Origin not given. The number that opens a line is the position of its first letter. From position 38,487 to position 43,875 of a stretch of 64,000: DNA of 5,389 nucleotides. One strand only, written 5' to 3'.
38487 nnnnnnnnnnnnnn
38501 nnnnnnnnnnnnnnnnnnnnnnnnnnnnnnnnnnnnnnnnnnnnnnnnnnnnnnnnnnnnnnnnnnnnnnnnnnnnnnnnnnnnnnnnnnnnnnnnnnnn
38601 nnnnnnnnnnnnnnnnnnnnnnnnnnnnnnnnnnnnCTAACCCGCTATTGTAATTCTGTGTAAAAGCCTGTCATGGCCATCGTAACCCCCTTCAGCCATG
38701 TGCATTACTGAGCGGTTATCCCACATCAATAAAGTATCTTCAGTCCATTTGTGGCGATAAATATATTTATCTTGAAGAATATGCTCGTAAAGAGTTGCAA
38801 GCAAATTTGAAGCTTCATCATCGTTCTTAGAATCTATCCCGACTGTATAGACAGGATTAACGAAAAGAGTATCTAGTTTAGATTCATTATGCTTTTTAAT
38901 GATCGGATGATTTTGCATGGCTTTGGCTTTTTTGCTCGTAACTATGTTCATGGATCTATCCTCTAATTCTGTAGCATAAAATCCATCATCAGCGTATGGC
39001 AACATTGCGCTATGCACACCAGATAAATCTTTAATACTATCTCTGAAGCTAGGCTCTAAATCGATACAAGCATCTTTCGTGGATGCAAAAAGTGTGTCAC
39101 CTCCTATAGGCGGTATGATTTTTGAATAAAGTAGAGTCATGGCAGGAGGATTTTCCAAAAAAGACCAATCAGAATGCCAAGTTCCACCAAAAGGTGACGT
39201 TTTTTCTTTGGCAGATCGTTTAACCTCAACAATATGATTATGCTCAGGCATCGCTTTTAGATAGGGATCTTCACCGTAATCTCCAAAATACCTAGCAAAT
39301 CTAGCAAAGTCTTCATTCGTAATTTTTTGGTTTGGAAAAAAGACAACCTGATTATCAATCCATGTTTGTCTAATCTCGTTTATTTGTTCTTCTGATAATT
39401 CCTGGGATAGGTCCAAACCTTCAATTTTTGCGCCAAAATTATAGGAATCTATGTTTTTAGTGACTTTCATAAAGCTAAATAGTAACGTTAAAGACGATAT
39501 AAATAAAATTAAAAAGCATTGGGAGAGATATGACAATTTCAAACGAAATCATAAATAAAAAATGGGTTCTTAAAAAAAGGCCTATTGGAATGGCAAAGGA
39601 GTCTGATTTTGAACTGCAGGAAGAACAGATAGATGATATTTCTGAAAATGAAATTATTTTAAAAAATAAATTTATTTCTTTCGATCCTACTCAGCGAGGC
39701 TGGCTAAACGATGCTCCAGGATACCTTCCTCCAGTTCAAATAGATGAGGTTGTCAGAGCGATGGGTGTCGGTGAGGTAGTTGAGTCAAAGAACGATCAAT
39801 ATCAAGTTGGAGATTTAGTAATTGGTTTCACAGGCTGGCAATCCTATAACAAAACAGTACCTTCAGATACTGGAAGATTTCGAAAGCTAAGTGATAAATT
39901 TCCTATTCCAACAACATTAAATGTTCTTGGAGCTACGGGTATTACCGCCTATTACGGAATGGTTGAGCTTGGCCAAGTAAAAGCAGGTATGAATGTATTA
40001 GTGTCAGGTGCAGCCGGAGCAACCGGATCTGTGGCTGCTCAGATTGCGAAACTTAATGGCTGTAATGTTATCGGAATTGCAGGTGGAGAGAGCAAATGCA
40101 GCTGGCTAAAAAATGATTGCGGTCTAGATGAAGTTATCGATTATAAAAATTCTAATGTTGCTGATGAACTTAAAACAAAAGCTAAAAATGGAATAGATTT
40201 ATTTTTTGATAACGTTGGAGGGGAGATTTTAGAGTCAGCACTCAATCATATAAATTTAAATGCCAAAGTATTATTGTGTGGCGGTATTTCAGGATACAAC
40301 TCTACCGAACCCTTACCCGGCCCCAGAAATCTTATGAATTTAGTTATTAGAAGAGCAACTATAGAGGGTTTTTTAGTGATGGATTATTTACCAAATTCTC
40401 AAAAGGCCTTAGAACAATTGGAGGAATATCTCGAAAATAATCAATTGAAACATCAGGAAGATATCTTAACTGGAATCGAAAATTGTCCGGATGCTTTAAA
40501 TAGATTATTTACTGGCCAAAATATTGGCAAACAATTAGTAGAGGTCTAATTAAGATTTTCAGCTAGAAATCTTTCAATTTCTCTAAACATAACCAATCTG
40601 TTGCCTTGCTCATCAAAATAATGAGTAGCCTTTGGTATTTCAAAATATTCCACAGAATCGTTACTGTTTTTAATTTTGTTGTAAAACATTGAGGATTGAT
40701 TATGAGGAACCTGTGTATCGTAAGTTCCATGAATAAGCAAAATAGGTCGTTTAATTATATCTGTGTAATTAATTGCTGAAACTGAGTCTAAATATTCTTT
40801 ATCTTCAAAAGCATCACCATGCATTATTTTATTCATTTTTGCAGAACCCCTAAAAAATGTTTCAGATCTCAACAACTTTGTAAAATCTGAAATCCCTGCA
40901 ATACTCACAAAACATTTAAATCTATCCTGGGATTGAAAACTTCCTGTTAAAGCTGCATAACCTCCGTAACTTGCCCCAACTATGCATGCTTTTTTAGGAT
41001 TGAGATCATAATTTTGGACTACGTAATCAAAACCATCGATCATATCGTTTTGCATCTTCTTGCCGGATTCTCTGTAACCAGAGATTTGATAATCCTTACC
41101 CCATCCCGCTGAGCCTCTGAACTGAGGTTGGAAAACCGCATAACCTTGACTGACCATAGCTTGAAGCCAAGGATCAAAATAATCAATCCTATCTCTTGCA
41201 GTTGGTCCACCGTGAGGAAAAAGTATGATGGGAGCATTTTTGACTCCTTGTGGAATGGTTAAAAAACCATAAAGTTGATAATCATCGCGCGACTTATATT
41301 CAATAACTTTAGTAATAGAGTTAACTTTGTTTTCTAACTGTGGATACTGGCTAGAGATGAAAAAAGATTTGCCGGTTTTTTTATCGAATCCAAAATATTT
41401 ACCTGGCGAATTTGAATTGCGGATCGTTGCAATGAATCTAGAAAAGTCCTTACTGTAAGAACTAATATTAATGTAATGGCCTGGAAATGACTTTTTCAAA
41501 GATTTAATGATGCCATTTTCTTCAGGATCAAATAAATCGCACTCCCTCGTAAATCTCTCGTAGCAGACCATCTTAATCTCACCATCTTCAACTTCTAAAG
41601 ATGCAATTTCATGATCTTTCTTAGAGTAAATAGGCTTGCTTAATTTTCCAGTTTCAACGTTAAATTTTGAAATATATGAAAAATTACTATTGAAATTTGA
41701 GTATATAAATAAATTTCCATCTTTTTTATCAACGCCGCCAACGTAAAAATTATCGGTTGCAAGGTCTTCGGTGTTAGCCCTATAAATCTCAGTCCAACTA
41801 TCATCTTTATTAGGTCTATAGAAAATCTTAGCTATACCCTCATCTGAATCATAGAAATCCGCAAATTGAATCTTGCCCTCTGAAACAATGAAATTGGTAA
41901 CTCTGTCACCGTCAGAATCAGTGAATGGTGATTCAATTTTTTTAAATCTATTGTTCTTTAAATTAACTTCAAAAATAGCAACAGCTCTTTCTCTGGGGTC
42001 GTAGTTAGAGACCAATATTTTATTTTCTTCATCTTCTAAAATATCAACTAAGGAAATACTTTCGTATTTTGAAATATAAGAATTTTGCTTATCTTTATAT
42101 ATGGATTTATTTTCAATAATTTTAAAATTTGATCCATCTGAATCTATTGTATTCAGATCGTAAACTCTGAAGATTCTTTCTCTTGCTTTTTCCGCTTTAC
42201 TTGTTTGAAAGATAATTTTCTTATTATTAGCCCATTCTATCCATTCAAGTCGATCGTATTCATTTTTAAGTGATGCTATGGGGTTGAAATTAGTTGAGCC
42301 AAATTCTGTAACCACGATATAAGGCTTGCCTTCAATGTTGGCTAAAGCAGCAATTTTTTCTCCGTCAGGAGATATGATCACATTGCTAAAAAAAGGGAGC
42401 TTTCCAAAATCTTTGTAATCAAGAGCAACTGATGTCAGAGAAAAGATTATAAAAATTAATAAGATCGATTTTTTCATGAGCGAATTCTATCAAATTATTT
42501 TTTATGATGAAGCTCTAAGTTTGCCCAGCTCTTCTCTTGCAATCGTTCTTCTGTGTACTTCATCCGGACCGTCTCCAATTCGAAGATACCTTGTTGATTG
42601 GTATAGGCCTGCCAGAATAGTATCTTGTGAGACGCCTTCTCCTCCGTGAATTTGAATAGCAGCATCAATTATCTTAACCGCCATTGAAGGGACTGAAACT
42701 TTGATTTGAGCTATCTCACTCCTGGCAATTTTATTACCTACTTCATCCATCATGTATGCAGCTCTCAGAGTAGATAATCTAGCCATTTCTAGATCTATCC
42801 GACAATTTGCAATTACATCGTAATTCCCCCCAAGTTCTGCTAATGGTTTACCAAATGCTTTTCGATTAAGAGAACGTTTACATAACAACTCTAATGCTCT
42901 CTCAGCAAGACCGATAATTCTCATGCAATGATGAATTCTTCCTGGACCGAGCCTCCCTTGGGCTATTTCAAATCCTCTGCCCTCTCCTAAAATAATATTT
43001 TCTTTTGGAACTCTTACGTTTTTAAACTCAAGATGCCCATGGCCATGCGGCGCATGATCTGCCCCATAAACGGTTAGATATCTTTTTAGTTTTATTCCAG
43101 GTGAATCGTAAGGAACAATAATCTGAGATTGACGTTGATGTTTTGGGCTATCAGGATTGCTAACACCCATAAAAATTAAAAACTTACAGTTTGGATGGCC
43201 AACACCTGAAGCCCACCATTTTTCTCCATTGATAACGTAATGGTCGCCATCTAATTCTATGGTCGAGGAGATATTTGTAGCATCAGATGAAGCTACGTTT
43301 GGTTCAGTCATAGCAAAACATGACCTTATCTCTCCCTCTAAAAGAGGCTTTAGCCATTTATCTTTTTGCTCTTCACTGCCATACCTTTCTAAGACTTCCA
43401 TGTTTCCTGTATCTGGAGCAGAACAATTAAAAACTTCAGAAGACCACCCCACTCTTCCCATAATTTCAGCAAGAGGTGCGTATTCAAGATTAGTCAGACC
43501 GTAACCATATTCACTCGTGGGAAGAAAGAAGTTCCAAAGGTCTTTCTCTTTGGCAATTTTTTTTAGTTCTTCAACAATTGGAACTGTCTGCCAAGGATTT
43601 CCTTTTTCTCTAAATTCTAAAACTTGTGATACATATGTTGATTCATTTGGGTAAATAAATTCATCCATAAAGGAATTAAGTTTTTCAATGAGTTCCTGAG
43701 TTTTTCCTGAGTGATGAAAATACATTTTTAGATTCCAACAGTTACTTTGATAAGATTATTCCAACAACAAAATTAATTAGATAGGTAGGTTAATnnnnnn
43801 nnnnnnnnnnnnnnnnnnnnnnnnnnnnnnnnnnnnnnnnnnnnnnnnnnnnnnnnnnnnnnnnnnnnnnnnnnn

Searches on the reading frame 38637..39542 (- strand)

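Call 31: search_protein_families(library=pfam, proteins=[window:38637-39542:-], max_evalue=0.0001)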
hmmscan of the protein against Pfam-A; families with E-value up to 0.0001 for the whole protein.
window:38637-39542:- (301 aa): 1 family
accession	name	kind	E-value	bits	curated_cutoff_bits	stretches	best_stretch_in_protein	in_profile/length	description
PF02668.22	TauD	-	3.6e-54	184.9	27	1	35-298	8-267/267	Taurine catabolism dioxygenase TauD, TfdA family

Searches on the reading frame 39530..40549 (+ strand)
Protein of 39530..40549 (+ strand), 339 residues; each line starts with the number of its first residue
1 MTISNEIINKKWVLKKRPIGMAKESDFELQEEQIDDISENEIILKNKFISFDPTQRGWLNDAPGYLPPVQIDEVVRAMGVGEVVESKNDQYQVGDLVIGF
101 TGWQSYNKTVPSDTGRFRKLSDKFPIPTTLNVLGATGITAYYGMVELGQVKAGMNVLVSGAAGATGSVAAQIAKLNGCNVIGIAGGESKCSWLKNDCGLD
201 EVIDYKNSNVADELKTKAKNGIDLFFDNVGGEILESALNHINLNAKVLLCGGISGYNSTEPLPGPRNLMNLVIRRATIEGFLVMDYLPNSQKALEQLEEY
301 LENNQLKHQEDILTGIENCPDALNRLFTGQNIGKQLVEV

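Call 31: search_protein_families(library=pfam, proteins=[window:39530-40549:+], max_evalue=0.0001)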
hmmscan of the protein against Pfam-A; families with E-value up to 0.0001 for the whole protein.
window:39530-40549:+ (339 aa): 3 families
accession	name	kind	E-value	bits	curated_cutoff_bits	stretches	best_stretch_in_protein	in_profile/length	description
PF16884.10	ADH_N_2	-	4e-35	120.4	31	1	10-108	1-99/108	N-terminal domain of oxidoreductase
PF00107.32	ADH_zinc_N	-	4e-20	72.5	31.8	1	165-294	2-124/129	Zinc-binding dehydrogenase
PF13602.12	ADH_zinc_N_2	-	9.2e-10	40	27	1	198-335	2-132/134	Zinc-binding dehydrogenase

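Call 61: search_protein_families(library=ncbifam, proteins=[window:39530-40549:+], max_evalue=1e-10)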
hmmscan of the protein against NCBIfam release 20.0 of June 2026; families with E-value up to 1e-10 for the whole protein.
window:39530-40549:+ (339 aa): 9 families
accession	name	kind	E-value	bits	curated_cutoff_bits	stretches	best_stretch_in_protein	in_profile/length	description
NF058644.1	CurcmRedCuraProt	equivalog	7.7e-96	321.1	440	1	10-339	1-333/336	NADPH-dependent curcumin/dihydrocurcumin reductase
TIGR02825.1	B4_12hDH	equivalog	7.5e-62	209.6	579.85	1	9-337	3-326/327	leukotriene B4 12-hydroxydehydrogenase/15-oxo-prostaglandin 13-reductase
TIGR02824.1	quinone_pig3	subfamily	6.2e-23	81.3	296.8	1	81-337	67-323/325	putative NAD(P)H quinone oxidoreductase, PIG3 family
TIGR02823.1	oxido_YhdH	subfamily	1.7e-21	76.4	297.25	1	81-339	66-324/324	acrylyl-CoA reductase family protein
NF010344.0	PRK13771.1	subfamily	3.1e-15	56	349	1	141-338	151-332/334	putative alcohol dehydrogenase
NF051456.1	acrylyl_AcuI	equivalog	3e-14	52.6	440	1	80-339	66-324/325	acrylyl-CoA reductase (NADPH)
NF041172.1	AcrlCoa_red_Thmprot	equivalog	5.6e-14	51.8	500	1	145-258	155-263/334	acryloyl-CoA reductase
NF041183.1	Pks2_ls1_myc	equivalog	5.8e-13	46.6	2400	1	78-257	1471-1649/2086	sulfolipid-1 biosynthesis phthioceranic/hydroxyphthioceranic acid synthase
NF008024.0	PRK10754.1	subfamily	9.7e-13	47.8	348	1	35-256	24-244/327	NADPH:quinone reductase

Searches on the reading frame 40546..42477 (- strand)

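Call 31: search_protein_families(library=pfam, proteins=[window:40546-42477:-], max_evalue=0.0001)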
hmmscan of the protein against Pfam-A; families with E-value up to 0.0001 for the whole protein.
window:40546-42477:- (643 aa): 7 families
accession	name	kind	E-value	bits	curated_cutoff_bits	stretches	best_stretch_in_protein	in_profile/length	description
PF00326.27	Peptidase_S9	-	7.3e-37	127.4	22.6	1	434-643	3-211/213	Prolyl oligopeptidase family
PF20434.5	BD-FAE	-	4.8e-16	59.4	26.8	1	413-601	11-214/215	BD-FAE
PF02129.25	Peptidase_S15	-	1.1e-10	42.1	23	1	406-542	9-143/262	X-Pro dipeptidyl-peptidase (S15 family)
PF12146.15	Hydrolase_4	-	4.1e-09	36.5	27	0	431-530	17-111/239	Serine aminopeptidase, S33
PF00561.26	Abhydrolase_1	-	5.5e-08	33.2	25.8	0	416-535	1-109/245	alpha/beta hydrolase fold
PF01738.24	DLH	-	3.2e-07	30.6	21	1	405-627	4-194/217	Dienelactone hydrolase family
PF00756.26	Esterase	-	6.5e-06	26.5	22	1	484-622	104-229/251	Putative esterase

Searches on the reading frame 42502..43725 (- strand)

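Call 31: search_protein_families(library=pfam, proteins=[window:42502-43725:-], max_evalue=0.0001)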
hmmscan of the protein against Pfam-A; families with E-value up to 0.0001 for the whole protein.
window:42502-43725:- (407 aa): 4 families
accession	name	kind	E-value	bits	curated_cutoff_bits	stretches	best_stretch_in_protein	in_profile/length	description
PF00441.29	Acyl-CoA_dh_1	-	4e-36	124.9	22.4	1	249-398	1-148/150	Acyl-CoA dehydrogenase, C-terminal domain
PF02770.24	Acyl-CoA_dh_M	-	2.4e-19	69.7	33.3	1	136-237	1-97/97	Acyl-CoA dehydrogenase, middle domain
PF02771.21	Acyl-CoA_dh_N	-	7.3e-11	42.9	22.9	1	48-132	32-113/113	Acyl-CoA dehydrogenase, N-terminal domain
PF08028.16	Acyl-CoA_dh_2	-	1.6e-06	28.9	22.7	1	265-369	2-114/134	Acyl-CoA dehydrogenase, C-terminal domain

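Call 61: search_protein_families(library=ncbifam, proteins=[window:42502-43725:-], max_evalue=1e-10)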
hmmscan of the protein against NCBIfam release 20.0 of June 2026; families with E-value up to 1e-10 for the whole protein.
window:42502-43725:- (407 aa): 16 families
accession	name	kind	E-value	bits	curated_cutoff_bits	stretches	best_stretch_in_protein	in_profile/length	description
NF042972.1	AcrlCoAredClosAcrC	equivalog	1.9e-47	161.8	640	1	109-399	94-376/378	acryloyl-CoA reductase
NF045552.1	GlutCoADH_Des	equivalog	4.1e-39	134.9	470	1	104-405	91-385/387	glutaryl-CoA dehydrogenase Acd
NF042439.1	SulpropCoADesulf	equivalog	6.9e-39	133.7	600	1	59-401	34-372/379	3-sulfinopropanoyl-CoA desulfinase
TIGR03207.1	cyc_hxne_CoA_dh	equivalog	1.2e-31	109.8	575.35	1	69-399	52-371/372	cyclohexanecarboxyl-CoA dehydrogenase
NF053553.1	prodigi_MBC_PigA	equivalog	2e-29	102.9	500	1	74-398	61-378/381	prodigiosin MBC biosynthesis dehydrogenase PigA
NF045652.1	ProlPCPDhRedW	equivalog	3.3e-29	101.9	650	1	59-398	41-372/376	L-prolyl-[peptidyl-carrier protein] dehydrogenase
NF008997.0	PRK12341.1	equivalog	5.9e-29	101.3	537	1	108-396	92-373/382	acyl-CoA dehydrogenase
NF058590.1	AcCoDHFadEBacil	equivalog_domain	8.8e-29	100.5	600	1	114-395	116-406/586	acyl-CoA dehydrogenase FadE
NF043006.1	CyhCrbnylCoADH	equivalog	1.9e-27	96.2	650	1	114-398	99-374/380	cyclohexane-1-carbonyl-CoA dehydrogenase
NF002885.1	PRK03354.1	equivalog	3.7e-23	82.2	540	1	65-402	53-376/378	crotonobetainyl-CoA dehydrogenase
TIGR03204.1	pimC_large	equivalog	6.6e-18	64.8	623.85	1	111-401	99-394/395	pimeloyl-CoA dehydrogenase large subunit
NF052270.1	Staph_DH_FadE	equivalog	1.6e-17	63.4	600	1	116-398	121-392/400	acyl-CoA dehydrogenase FadE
TIGR03203.1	pimD_small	equivalog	1.4e-13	50.7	652.7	1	111-375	96-352/378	pimeloyl-CoA dehydrogenase small subunit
NF007000.1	PRK09463.1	subfamily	2.2e-13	49.4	600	0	52-155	76-178/726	acyl-CoA dehydrogenase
TIGR04022.1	sulfur_SfnB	equivalog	3.9e-12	45.8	430.9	1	52-358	37-332/391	SfnB family sulfur acquisition oxidoreductase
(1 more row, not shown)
